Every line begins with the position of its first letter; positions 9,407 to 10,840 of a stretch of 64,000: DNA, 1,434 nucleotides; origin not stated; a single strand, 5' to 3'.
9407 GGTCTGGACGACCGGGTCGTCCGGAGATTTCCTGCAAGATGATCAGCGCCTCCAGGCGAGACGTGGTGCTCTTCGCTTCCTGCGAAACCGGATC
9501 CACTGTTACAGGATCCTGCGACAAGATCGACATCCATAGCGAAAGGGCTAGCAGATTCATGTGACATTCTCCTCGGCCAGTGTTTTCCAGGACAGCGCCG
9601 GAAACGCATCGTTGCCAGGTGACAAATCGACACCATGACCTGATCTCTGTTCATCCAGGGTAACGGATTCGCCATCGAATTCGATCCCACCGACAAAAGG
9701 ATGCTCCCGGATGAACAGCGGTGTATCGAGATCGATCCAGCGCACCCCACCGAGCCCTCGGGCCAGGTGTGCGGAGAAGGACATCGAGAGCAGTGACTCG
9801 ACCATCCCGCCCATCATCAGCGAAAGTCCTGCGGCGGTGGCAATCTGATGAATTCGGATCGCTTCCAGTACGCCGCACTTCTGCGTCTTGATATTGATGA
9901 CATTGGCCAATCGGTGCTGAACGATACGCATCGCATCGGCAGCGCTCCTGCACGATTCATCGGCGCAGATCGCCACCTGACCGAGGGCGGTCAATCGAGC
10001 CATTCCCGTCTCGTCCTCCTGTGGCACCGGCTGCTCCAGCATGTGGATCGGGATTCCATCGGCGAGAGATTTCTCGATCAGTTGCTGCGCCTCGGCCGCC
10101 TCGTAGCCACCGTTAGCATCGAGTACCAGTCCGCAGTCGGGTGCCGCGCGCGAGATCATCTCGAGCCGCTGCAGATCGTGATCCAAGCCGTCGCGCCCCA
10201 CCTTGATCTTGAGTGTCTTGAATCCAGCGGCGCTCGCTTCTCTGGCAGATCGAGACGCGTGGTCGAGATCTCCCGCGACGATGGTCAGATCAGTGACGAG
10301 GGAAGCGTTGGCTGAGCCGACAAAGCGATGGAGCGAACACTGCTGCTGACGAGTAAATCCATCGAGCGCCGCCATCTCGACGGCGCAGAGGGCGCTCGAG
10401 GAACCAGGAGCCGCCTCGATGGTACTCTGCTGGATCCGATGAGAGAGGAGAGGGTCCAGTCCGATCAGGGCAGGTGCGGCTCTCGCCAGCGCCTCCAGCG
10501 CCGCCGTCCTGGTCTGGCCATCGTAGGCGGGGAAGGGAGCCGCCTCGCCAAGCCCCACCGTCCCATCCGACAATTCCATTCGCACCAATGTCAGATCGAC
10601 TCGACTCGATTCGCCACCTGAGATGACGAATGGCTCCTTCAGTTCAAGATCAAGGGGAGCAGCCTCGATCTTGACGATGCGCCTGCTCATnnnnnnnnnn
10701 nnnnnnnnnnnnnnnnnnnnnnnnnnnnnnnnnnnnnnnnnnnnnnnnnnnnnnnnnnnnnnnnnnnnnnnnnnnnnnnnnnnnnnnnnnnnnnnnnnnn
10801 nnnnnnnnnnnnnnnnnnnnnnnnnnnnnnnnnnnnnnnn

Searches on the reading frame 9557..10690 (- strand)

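Call 15: search_protein_families(library=ncbifam, proteins=[window:9557-10690:-], max_evalue=0.001)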
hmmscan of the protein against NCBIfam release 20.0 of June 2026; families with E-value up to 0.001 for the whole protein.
window:9557-10690:- (377 aa): 17 families
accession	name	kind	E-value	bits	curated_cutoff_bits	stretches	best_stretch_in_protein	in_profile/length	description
NF041118.1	A_G_epim_Thtga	equivalog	4.9e-61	206.7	500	1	4-342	2-338/341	L-Ala-D/L-Glu epimerase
NF042940.1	racemase_DgcA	equivalog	1.2e-46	159.4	400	1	14-345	7-316/323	N-acetyl-D-Glu racemase DgcA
TIGR02534.1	mucon_cyclo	subfamily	2.1e-39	135.6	334.95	1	5-356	1-357/368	muconate/chloromuconate family cycloisomerase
NF011708.0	PRK15129.1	equivalog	2.3e-32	112.3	343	1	16-327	12-304/321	L-Ala-D/L-Glu epimerase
TIGR01928.1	menC_lowGC_arch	equivalog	2.9e-28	98.9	200.65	1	14-311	4-298/325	o-succinylbenzoate synthase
TIGR01927.1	menC_gam_Gplu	equivalog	5.2e-24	85.1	130.55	1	14-312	4-281/307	o-succinylbenzoate synthase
NF043002.1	HProlDhtase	equivalog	4e-19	68.7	500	1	4-311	2-309/366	cis-3-hydroxy-L-proline dehydratase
NF002739.0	PRK02714.1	equivalog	4.1e-19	69.2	259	1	16-312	13-289/320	o-succinylbenzoate synthase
NF002782.0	PRK02901.1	equivalog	3.1e-18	65.9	288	1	41-313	36-258/328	o-succinylbenzoate synthase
NF047820.1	TalGalacDh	equivalog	7.9e-18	64.5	500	1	11-318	14-322/371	L-talarate/galactarate dehydratase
NF003473.0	PRK05105.1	equivalog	2.8e-14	52.9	236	1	44-317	41-294/331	o-succinylbenzoate synthase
NF040866.1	AraD_Arch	equivalog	5.3e-13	48.7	650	1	21-339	22-345/372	arabinonate dehydratase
NF010624.0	PRK14017.1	equivalog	8.8e-11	41.5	311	1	34-290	16-281/382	galactonate dehydratase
NF040790.2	glucon_galact_dh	equivalog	1.4e-09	37.2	750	1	34-291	26-296/390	bifunctional D-gluconate/D-galactonate dehydratase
NF043051.1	ManoateDhtManD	equivalog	1.5e-05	24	550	0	35-170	19-156/403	D-mannonate dehydratase ManD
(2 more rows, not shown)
